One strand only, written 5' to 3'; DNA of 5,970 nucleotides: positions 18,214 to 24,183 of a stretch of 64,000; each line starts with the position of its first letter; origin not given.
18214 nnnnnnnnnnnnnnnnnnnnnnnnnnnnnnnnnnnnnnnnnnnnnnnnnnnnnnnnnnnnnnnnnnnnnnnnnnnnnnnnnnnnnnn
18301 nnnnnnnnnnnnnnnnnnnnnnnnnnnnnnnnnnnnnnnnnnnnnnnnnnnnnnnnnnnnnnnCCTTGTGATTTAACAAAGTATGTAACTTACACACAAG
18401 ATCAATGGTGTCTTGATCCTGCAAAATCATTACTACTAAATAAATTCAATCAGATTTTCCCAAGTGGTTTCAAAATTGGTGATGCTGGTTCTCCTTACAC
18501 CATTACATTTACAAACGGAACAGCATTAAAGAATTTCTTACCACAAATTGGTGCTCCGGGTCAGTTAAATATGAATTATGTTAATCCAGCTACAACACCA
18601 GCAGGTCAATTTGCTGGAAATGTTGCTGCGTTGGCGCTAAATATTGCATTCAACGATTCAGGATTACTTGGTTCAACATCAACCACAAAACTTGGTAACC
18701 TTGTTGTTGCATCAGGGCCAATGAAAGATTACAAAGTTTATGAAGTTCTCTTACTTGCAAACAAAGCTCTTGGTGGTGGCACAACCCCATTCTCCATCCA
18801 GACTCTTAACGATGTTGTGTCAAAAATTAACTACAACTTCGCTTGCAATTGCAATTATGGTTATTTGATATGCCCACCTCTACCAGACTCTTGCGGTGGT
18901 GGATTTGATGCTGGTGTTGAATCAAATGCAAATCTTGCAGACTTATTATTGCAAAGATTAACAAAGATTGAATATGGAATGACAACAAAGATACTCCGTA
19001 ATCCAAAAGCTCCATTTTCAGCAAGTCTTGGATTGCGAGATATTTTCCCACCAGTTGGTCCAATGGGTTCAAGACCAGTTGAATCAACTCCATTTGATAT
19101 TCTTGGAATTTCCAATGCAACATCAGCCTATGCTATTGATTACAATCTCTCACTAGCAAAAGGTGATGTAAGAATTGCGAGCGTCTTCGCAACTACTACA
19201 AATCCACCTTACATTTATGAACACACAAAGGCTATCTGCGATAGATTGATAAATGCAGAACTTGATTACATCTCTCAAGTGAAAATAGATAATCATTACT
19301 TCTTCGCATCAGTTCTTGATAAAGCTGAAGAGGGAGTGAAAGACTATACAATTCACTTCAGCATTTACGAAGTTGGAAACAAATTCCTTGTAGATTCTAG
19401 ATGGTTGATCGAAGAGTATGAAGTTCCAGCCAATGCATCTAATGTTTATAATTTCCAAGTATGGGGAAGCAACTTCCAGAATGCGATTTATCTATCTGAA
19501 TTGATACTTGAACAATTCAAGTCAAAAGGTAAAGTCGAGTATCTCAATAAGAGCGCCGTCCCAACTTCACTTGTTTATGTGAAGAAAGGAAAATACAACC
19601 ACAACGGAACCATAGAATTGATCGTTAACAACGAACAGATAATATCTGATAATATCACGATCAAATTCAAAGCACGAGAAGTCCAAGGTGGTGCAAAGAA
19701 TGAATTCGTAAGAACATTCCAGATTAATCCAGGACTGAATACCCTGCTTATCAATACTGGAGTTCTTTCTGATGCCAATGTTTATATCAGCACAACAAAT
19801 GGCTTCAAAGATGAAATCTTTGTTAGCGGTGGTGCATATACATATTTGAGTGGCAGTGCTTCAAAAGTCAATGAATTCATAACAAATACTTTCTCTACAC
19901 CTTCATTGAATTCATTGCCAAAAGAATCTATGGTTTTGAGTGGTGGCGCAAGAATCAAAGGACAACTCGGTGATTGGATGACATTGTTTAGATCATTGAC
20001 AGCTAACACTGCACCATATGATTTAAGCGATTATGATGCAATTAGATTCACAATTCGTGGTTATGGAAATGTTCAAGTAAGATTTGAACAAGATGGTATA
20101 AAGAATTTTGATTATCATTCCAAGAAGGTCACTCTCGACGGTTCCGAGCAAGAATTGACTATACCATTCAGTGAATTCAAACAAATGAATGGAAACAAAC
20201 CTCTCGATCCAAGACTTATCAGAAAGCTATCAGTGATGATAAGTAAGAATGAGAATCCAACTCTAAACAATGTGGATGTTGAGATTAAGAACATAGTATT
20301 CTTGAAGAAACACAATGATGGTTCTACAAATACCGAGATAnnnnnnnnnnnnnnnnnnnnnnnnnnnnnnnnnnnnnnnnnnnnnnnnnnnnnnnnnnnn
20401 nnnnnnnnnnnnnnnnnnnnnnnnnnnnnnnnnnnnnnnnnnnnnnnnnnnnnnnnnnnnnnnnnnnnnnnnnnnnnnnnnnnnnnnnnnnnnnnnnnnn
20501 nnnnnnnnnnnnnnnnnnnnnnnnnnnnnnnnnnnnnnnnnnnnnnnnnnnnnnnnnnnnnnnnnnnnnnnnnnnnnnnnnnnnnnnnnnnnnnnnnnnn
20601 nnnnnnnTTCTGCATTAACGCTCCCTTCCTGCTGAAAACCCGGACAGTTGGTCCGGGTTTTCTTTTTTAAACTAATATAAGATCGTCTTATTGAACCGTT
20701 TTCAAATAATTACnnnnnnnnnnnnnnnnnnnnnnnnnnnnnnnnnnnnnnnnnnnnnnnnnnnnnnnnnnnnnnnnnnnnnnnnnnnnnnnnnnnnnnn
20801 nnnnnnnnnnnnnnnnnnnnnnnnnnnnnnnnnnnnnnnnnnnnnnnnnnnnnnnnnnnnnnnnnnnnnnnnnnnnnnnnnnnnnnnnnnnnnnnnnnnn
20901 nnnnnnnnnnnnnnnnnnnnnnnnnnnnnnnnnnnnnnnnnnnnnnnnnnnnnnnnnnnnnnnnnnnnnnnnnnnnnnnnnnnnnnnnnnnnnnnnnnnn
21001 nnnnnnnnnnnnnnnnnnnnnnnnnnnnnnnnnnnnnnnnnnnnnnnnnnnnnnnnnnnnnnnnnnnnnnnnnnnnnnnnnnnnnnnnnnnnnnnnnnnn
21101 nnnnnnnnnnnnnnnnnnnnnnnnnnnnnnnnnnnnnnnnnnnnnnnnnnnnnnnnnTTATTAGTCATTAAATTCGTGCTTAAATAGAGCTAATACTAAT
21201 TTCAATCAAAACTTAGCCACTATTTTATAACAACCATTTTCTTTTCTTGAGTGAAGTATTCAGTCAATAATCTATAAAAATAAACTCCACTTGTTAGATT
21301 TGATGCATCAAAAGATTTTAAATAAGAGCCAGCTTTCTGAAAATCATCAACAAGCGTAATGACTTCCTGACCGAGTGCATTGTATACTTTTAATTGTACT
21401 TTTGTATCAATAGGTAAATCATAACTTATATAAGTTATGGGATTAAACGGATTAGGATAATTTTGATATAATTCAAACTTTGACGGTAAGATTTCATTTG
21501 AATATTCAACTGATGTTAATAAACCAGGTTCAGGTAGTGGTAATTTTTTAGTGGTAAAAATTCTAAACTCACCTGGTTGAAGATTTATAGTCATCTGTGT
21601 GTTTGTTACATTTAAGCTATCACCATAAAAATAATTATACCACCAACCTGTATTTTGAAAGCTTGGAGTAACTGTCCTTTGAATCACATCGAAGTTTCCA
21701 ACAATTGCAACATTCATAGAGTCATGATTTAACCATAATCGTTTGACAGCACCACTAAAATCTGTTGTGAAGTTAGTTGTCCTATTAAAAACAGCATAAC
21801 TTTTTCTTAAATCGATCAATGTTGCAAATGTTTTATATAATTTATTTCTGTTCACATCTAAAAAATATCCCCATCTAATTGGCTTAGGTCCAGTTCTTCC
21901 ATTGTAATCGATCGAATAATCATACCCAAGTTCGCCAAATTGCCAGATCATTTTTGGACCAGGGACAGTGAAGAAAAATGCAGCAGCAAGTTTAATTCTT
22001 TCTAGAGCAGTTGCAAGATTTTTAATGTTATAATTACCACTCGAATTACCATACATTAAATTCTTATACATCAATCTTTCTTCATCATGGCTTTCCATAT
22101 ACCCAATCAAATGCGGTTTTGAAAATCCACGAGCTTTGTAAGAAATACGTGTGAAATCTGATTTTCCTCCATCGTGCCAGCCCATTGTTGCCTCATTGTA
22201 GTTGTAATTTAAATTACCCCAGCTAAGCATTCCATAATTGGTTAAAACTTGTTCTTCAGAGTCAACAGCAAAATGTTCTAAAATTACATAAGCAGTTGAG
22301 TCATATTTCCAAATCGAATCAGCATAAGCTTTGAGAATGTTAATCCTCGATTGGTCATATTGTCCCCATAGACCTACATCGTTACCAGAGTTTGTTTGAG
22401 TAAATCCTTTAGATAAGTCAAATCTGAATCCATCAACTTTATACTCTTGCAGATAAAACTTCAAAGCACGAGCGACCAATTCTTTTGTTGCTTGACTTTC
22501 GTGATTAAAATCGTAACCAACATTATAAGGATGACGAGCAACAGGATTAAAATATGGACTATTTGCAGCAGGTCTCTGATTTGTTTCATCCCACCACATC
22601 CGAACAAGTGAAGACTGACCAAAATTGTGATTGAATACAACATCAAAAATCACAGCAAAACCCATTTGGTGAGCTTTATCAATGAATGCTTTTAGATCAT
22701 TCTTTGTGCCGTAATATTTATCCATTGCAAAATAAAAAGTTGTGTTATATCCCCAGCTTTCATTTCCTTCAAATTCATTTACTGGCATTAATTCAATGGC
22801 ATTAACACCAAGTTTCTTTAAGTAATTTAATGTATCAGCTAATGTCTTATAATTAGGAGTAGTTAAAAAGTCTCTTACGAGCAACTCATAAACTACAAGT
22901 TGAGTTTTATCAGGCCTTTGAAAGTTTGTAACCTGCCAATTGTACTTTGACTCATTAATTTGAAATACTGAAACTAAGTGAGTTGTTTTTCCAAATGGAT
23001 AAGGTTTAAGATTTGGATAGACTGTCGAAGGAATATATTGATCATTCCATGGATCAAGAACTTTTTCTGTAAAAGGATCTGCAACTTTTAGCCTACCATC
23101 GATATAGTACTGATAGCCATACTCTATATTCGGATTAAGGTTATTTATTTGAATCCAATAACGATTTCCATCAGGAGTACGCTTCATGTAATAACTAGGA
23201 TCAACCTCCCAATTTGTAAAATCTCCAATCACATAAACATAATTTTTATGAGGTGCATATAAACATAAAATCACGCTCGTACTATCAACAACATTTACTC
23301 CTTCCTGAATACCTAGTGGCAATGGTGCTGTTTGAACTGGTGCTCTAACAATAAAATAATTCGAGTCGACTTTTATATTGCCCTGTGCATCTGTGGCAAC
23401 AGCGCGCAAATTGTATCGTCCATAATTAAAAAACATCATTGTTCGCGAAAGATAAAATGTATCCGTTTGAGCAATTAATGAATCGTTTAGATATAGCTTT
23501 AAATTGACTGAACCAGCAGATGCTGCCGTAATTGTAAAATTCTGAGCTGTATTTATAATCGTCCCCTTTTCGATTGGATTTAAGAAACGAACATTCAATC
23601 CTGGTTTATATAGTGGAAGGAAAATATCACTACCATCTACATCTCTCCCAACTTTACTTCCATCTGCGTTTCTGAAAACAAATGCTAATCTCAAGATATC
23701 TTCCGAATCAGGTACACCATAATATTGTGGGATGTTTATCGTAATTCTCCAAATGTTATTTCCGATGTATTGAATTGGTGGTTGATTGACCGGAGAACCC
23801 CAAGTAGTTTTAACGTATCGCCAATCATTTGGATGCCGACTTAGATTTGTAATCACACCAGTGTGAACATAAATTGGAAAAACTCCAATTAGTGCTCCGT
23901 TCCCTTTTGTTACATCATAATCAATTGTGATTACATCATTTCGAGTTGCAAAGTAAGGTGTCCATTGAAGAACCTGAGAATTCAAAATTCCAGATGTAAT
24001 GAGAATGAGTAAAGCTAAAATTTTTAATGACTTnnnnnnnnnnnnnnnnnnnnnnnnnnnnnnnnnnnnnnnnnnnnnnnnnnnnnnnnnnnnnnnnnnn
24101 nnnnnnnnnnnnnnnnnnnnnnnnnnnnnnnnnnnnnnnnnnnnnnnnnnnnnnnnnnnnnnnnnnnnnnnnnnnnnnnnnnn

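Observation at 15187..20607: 1.8k-aa T9SS cargo with internally duplicated N-terminal module and seven SdrD-B-like repeats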

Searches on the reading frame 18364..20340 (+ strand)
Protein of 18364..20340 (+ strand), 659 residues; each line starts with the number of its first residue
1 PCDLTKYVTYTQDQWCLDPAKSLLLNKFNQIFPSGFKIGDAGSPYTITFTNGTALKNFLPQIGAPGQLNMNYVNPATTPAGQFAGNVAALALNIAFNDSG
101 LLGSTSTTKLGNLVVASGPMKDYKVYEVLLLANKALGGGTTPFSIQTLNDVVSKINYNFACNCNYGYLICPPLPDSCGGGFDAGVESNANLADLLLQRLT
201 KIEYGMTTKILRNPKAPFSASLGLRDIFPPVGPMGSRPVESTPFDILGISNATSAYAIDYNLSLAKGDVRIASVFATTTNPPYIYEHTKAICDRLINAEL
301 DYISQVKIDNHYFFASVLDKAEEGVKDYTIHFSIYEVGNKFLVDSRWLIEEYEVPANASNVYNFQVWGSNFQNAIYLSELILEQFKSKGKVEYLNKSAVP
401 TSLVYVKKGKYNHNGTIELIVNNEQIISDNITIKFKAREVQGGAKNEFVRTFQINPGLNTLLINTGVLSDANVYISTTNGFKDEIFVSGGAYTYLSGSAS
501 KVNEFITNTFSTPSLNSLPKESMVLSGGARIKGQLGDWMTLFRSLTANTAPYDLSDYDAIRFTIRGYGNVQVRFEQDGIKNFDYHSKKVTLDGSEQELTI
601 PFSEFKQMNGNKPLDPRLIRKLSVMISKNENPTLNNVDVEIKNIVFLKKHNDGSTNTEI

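Call 9: search_solved_structures(query=window:18364-20340:+, max_evalue=10)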
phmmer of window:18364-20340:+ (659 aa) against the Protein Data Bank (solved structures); distinct sequences matched with E-value up to 10: 1.
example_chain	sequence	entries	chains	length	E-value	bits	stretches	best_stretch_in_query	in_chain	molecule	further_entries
6fc5_A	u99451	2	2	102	0.64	11.3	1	63-104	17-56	Microtubule-associated protein | Nuclear fusion protein BIK1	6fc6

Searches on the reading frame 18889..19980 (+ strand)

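Call 7: search_protein_families(library=pfam, proteins=[window:18889-19980:+], max_evalue=10)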
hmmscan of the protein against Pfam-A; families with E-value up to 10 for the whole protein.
window:18889-19980:+ (364 aa): 1 family
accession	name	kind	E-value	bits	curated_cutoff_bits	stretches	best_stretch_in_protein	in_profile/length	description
PF20472.4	PDDEXK_11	-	0.18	11.9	23.7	1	201-269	8-77/145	PD-(D/E)XK nuclease superfamily domain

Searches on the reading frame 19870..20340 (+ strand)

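Call 7: search_protein_families(library=pfam, proteins=[window:19870-20340:+], max_evalue=10)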
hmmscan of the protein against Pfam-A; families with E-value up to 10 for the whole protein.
window:19870-20340:+ (157 aa): 4 families
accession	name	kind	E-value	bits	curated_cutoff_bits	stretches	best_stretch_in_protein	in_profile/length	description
PF08547.18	CIA30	-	4.4e-06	27.3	24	1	41-128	52-149/157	Complex I intermediate-associated protein 30 (CIA30)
PF03425.19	CBM_11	-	0.022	15.3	27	1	47-113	72-145/182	Carbohydrate binding domain (family 11)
PF18329.7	SGBP_B_XBD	-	0.043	14.4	26.4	1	94-142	130-182/186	Surface glycan-binding protein B xyloglucan binding domain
PF15906.11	zf-NOSIP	-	0.26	11.9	30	1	63-84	23-44/75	Zinc-finger of nitric oxide synthase-interacting protein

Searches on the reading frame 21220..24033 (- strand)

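Call 30: search_protein_families(library=pfam, proteins=[window:21220-24033:-], max_evalue=0.00001)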
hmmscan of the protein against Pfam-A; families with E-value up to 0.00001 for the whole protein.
window:21220-24033:- (937 aa): 3 families
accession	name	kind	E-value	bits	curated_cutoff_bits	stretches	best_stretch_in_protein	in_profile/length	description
PF00128.31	Alpha-amylase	-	3.7e-24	86.2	22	2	398-488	21-107/446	Alpha amylase, catalytic domain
PF18962.6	Por_Secre_tail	-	2.4e-10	41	27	1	859-935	2-75/75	Secretion system C-terminal sorting domain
PF16328.11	DUF4961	-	4e-08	33.2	27.1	1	18-127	180-281/283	Domain of unknown function (DUF4961)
